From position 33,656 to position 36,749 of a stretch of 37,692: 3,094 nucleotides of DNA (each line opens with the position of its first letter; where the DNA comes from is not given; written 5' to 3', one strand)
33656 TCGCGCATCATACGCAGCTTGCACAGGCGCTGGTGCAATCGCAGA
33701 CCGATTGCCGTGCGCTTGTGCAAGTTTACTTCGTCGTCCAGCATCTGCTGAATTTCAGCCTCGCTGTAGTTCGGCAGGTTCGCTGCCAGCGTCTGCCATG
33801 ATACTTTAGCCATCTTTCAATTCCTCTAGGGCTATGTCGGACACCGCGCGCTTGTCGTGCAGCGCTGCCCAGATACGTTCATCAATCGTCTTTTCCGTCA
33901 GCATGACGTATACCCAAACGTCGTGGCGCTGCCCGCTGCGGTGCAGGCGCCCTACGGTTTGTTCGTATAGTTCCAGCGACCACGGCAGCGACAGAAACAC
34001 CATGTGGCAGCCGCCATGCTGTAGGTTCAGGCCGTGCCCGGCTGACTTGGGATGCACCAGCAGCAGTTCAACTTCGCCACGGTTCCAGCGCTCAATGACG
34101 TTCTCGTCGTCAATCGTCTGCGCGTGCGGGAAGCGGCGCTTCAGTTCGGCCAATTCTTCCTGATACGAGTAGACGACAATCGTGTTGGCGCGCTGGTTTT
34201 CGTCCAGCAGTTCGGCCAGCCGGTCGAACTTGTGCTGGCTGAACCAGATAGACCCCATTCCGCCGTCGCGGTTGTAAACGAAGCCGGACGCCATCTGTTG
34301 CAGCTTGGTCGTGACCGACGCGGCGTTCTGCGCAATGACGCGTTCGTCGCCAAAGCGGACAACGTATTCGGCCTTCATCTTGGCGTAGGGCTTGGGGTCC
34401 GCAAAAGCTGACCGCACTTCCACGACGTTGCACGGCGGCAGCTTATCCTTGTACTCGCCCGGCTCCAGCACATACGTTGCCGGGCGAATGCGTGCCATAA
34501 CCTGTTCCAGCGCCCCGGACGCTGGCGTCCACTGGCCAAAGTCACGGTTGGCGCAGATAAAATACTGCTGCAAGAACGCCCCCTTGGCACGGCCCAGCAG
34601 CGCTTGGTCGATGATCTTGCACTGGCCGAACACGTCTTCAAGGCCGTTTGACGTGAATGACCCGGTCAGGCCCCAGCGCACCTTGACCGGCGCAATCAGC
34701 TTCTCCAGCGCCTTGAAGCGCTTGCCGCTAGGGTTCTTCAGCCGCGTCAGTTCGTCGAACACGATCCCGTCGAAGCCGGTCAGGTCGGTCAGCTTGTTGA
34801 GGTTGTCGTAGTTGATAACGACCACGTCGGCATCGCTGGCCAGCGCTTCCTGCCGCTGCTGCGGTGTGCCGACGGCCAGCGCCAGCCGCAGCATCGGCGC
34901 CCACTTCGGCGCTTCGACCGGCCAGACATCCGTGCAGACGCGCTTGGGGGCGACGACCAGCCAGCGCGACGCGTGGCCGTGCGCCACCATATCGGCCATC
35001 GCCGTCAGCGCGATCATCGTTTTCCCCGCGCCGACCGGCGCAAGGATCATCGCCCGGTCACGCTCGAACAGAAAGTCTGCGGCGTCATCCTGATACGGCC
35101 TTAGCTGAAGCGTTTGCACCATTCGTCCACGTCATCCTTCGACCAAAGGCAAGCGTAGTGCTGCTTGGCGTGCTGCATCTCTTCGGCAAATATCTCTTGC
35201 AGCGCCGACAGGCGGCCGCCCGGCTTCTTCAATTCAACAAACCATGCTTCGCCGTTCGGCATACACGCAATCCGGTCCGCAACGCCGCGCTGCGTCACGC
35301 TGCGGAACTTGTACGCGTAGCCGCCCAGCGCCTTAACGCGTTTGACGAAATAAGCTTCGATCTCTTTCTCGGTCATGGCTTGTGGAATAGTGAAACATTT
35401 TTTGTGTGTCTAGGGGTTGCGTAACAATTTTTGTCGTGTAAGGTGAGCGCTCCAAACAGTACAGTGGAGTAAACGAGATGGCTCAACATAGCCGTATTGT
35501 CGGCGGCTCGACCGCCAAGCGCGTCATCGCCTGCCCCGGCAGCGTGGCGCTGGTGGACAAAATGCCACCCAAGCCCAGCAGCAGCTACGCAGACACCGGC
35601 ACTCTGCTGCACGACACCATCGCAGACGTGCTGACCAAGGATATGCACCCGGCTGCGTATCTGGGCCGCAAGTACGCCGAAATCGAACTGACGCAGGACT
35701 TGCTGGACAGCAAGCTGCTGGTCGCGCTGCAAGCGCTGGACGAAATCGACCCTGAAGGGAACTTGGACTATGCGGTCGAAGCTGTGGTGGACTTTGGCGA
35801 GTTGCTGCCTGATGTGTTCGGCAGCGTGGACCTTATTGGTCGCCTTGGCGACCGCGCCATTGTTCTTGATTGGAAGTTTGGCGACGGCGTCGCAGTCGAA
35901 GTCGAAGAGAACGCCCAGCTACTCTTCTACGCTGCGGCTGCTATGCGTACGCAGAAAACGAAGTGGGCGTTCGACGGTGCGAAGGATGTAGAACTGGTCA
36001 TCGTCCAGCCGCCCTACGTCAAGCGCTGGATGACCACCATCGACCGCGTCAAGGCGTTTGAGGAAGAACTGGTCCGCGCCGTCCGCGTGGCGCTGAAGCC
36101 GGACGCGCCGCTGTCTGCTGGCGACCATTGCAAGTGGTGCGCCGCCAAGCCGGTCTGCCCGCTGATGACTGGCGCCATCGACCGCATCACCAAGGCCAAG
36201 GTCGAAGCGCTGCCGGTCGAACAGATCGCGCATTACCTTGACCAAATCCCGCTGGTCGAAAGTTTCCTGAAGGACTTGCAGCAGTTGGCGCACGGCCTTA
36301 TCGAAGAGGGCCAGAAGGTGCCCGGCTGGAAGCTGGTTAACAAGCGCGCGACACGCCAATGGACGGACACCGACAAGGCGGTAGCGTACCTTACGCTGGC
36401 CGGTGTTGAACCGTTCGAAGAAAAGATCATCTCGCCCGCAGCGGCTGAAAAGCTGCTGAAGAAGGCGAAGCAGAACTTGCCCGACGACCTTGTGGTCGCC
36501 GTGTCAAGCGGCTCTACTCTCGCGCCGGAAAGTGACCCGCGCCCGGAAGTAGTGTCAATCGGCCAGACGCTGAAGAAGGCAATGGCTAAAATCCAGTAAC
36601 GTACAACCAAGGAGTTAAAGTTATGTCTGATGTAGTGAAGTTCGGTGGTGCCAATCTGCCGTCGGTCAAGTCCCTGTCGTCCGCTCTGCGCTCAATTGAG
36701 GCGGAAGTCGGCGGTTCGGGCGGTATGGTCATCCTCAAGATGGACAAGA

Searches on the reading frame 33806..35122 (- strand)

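Call 51: search_protein_families(library=pfam, proteins=[window:33806-35122:-], max_evalue=0.01)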
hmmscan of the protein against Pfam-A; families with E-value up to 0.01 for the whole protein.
window:33806-35122:- (438 aa): 5 families
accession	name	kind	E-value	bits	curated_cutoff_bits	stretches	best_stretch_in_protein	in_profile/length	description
PF00176.29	SNF2-rel_dom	-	5.9e-15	55.6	24.9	1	10-178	1-185/290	SNF2-related domain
PF04851.21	ResIII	-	4.2e-10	40.2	22.5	1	5-154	2-160/164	Type III restriction enzyme, res subunit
PF00270.35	DEAD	-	6e-10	39.5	26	1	8-138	1-140/167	DEAD/DEAH box helicase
PF00271.37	Helicase_C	-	1.3e-09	38.7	23.5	1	298-397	2-110/110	Helicase conserved C-terminal domain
PF13481.12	AAA_25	-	0.00074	19.6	27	1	17-145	29-172/195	AAA domain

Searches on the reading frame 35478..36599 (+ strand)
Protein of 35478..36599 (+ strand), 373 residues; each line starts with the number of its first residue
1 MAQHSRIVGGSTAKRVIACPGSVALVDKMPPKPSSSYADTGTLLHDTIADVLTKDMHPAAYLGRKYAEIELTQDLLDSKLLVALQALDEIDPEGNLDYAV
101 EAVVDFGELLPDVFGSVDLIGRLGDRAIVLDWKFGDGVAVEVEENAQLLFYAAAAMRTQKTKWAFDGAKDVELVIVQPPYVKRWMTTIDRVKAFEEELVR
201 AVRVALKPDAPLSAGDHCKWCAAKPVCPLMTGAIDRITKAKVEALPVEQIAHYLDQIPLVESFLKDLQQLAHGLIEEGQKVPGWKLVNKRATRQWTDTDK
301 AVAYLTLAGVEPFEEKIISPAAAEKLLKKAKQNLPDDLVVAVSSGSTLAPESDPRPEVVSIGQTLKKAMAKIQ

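Call 51: search_protein_families(library=pfam, proteins=[window:35478-36599:+], max_evalue=0.01)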
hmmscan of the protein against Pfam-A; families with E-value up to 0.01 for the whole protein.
window:35478-36599:+ (373 aa): 2 families
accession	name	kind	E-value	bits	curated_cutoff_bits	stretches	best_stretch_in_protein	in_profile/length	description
PF10926.14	DUF2800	-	7.3e-61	206.8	21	1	9-356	5-368/368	Protein of unknown function (DUF2800)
PF12705.13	PDDEXK_1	-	3.5e-15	57.1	22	1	19-228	13-247/247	PD-(D/E)XK nuclease superfamily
